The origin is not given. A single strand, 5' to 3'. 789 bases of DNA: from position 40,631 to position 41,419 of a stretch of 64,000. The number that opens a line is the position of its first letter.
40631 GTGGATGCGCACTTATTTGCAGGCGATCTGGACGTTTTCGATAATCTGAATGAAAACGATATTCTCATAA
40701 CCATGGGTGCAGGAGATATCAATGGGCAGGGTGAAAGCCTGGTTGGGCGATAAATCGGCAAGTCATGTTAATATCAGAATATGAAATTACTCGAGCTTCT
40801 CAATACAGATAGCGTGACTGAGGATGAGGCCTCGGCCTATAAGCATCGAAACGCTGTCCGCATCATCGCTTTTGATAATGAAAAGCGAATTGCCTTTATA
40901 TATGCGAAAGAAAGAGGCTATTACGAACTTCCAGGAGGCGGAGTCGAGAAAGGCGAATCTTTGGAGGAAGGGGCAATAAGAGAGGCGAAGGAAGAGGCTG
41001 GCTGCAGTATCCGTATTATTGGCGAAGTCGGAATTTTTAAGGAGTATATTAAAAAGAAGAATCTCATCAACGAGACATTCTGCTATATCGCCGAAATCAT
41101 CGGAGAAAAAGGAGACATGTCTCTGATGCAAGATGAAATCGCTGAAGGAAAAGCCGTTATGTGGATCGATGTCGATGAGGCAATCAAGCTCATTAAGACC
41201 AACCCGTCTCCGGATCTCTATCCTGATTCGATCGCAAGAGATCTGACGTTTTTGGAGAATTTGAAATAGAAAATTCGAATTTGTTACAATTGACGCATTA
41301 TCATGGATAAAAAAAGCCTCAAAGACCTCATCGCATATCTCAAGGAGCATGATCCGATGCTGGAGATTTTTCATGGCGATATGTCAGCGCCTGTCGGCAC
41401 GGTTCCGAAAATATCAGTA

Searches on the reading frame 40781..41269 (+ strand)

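Call 98: search_protein_families(library=pfam, proteins=[window:40781-41269:+], max_evalue=0.00001)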
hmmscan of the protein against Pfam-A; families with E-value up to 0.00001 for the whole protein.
window:40781-41269:+ (162 aa): 1 family
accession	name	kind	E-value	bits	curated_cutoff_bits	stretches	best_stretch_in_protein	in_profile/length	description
PF00293.34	NUDIX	-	5.9e-16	59.1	21.1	1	21-140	1-123/134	NUDIX domain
